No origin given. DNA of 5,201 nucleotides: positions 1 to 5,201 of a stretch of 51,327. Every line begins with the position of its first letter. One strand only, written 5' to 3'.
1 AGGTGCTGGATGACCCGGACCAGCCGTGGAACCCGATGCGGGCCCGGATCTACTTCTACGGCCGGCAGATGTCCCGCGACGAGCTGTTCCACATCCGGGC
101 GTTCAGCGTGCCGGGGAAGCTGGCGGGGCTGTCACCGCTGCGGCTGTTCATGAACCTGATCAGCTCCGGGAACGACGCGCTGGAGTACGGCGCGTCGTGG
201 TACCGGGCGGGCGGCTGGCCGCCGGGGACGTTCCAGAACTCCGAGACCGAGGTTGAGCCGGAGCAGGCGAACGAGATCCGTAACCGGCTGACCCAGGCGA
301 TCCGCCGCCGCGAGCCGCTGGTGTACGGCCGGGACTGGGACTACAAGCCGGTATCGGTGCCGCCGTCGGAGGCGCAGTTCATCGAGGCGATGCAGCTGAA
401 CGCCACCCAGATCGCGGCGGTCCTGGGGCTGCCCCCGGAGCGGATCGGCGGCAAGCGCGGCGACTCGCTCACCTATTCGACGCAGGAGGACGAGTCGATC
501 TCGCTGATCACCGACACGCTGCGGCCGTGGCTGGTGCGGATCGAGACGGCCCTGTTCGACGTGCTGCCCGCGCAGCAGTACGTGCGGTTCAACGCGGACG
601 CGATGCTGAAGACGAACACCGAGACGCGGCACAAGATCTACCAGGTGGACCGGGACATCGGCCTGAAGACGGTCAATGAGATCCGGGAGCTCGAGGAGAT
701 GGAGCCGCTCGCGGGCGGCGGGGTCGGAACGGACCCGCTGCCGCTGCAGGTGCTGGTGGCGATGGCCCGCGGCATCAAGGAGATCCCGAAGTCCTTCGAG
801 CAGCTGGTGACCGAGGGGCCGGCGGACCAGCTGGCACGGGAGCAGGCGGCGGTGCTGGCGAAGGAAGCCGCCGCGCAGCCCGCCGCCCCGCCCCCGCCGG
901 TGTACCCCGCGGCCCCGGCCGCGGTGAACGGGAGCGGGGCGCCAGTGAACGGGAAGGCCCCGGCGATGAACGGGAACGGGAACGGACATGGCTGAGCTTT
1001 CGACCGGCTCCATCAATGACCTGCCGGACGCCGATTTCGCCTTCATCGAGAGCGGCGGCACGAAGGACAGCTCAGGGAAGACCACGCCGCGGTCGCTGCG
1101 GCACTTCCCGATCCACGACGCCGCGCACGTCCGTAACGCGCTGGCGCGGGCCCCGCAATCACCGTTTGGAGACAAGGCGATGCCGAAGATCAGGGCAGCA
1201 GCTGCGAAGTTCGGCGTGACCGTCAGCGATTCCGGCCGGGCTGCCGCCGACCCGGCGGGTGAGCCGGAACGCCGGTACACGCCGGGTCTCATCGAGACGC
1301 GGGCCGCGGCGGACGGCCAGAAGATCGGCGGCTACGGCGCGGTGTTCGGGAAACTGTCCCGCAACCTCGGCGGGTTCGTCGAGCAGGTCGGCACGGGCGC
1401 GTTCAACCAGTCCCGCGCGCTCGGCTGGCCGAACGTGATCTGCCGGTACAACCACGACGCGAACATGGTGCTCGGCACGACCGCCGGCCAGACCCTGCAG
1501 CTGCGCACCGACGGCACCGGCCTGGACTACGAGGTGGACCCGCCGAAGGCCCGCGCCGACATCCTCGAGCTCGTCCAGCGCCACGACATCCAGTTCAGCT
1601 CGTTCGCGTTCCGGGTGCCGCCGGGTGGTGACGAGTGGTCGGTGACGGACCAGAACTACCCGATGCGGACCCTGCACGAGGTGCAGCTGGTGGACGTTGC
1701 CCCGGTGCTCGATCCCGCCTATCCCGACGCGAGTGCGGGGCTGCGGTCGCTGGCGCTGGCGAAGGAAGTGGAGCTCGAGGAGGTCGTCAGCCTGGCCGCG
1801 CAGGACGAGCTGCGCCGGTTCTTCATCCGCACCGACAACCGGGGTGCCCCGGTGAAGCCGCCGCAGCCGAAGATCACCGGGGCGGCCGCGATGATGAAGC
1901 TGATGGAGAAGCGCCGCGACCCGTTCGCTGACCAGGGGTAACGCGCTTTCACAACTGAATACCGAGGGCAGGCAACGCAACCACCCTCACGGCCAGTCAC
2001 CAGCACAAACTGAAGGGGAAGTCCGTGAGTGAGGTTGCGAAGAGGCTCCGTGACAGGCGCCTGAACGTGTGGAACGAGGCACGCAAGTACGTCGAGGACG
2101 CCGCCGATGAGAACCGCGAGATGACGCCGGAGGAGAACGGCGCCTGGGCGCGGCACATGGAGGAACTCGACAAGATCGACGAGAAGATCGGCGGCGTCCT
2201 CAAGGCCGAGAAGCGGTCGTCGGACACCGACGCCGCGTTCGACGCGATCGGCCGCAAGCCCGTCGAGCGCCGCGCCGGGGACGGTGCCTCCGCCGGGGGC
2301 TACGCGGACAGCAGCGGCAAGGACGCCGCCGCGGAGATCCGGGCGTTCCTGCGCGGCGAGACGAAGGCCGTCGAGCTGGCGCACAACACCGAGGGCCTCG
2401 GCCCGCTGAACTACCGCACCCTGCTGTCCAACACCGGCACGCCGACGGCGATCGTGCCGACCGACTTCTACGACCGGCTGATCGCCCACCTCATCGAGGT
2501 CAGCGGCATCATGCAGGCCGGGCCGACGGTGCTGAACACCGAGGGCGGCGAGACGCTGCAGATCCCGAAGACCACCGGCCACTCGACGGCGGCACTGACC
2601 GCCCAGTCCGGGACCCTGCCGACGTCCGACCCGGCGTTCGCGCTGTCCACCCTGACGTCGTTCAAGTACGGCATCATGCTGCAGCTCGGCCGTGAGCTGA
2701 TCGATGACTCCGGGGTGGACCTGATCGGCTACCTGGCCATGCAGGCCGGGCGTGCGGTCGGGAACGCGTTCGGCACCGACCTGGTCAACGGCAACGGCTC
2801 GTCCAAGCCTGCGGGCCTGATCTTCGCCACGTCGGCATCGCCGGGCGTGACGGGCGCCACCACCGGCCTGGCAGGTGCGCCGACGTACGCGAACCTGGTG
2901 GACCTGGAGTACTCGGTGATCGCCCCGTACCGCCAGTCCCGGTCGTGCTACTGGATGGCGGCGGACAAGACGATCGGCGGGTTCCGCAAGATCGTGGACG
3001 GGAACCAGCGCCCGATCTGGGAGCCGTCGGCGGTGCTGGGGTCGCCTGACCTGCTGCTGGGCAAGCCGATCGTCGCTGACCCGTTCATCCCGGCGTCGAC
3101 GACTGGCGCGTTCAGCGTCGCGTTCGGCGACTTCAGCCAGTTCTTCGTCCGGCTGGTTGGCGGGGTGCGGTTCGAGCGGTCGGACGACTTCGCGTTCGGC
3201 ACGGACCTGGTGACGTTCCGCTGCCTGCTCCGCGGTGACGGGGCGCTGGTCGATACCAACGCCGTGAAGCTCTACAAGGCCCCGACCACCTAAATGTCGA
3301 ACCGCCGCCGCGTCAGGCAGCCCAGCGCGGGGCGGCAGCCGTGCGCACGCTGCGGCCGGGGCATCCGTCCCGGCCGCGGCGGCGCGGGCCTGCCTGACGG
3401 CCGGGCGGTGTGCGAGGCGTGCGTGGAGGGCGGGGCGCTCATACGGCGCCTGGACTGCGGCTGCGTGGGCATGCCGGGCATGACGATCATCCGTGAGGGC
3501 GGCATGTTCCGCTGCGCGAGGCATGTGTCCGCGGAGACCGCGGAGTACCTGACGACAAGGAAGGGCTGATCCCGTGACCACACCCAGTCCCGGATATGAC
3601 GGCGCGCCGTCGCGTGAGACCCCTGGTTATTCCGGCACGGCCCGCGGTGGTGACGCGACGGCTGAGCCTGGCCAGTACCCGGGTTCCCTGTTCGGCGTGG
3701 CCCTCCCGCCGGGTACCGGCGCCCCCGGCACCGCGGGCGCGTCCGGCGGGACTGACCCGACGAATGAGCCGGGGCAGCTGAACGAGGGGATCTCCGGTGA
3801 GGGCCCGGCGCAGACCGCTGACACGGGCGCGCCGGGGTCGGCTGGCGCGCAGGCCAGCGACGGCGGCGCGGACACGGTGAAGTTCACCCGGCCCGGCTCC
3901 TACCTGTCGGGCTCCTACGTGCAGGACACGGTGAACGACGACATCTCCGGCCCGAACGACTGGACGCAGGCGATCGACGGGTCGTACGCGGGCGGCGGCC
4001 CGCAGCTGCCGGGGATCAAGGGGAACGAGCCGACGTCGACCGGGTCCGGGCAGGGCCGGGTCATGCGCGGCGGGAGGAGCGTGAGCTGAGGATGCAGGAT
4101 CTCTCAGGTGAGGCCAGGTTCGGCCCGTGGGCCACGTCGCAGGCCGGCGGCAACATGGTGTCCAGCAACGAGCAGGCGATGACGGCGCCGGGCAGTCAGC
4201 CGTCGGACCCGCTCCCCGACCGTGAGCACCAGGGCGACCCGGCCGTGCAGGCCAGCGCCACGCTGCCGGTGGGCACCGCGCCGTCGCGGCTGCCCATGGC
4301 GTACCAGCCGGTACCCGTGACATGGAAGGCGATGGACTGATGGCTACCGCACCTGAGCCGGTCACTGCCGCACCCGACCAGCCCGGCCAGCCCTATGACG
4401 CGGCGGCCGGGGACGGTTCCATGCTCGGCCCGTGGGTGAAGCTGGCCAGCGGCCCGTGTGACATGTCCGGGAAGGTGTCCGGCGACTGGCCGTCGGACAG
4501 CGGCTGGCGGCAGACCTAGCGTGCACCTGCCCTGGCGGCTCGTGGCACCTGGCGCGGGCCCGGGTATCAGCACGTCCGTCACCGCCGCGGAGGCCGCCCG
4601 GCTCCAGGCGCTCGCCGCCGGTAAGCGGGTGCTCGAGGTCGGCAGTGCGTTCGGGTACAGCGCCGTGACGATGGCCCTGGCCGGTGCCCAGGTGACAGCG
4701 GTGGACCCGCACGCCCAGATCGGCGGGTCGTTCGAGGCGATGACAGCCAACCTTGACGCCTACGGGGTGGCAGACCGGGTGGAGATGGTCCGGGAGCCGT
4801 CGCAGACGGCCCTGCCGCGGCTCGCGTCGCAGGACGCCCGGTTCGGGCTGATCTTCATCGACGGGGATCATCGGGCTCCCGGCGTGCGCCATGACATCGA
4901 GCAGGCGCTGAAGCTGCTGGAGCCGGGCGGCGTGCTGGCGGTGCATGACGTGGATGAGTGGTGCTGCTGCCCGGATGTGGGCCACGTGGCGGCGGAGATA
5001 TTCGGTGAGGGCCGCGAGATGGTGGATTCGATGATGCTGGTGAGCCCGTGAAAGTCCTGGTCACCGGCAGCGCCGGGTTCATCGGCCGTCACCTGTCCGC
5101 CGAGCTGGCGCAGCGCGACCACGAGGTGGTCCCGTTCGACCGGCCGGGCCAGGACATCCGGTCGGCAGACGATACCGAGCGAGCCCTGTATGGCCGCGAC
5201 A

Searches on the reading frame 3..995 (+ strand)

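Call 7: search_protein_families(library=pfam, proteins=[window:3-995:+], max_evalue=0.01)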
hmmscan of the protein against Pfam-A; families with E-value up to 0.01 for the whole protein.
window:3-995:+ (330 aa): 1 family
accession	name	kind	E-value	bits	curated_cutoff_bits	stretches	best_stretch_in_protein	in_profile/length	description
PF04860.17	Phage_portal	-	1.5e-41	143.1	39.1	1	21-231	109-320/321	Phage portal protein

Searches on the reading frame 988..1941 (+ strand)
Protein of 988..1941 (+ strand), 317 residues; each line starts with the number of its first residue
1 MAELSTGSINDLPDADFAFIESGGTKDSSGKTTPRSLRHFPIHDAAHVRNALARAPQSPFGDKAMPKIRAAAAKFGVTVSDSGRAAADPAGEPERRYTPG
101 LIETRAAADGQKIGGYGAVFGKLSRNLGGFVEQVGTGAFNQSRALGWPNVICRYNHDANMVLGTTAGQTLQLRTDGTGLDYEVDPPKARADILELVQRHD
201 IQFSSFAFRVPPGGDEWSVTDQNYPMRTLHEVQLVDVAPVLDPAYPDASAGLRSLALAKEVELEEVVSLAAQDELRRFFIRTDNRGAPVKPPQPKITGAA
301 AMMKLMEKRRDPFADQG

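Call 7: search_protein_families(library=pfam, proteins=[window:988-1941:+], max_evalue=0.01)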
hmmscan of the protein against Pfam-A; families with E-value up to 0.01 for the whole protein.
window:988-1941:+ (317 aa): 2 families
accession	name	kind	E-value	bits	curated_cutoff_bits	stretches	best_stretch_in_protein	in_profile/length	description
PF04586.22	Peptidase_S78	-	6.5e-31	108.1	21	1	103-251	4-153/165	Caudovirus prohead serine protease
PF20223.3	DUF6582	-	0.0026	18.5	27.3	0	38-81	31-82/83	Family of unknown function (DUF6582)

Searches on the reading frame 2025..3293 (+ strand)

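Call 7: search_protein_families(library=pfam, proteins=[window:2025-3293:+], max_evalue=0.01)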
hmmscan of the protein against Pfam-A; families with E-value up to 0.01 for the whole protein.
window:2025-3293:+ (422 aa): 1 family
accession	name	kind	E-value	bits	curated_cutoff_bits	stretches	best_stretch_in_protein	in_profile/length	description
PF05065.19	Phage_capsid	-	2.2e-55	188.5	24.2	1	143-418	4-279/280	Phage capsid family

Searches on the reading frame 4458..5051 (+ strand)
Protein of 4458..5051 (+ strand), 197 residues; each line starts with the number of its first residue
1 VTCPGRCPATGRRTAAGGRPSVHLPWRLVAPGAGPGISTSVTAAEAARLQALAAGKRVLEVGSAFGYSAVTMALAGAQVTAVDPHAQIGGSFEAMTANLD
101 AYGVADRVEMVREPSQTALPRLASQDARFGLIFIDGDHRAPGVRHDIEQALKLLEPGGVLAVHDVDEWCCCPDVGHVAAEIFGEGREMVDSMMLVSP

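Call 8: search_protein_families(library=phrogs, proteins=[window:4458-5051:+], max_evalue=0.01)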
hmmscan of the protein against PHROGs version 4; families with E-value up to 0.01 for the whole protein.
window:4458-5051:+ (197 aa): 3 families
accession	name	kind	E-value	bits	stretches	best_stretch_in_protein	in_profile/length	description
phrog_2675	-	other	2.3e-13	50.5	1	52-188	314-465/599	DNA methyltransferase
phrog_27561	-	other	2e-08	35.3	1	122-166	31-75/155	DNA methyltransferase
phrog_15516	-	other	6.9e-08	33.2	1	35-142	36-142/214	methyltransferase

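Call 72: search_protein_families(library=pfam, proteins=[window:4458-5051:+], max_evalue=0.01)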
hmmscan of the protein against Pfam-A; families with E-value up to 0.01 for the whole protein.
window:4458-5051:+ (197 aa): 7 families
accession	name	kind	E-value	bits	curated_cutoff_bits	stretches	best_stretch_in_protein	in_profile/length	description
PF13578.12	Methyltransf_24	-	1.7e-20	74.3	26.3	1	59-165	1-105/105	Methyltransferase domain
PF01596.23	Methyltransf_3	-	3.7e-10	39.9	22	1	51-164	41-154/204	O-methyltransferase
PF13489.12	Methyltransf_23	-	5.8e-05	23.3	27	1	49-167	16-121/164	Methyltransferase domain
PF01135.25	PCMT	-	0.001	19.4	20.3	1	33-74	52-93/210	Protein-L-isoaspartate(D-aspartate) O-methyltransferase (PCMT)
PF13649.12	Methyltransf_25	-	0.0016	19.5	27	1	58-158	1-97/97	Methyltransferase domain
PF13847.12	Methyltransf_31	-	0.0063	16.6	27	1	54-166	3-113/145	Methyltransferase domain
PF03602.21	Cons_hypoth95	-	0.0096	16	24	0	91-161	76-149/182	Conserved hypothetical protein 95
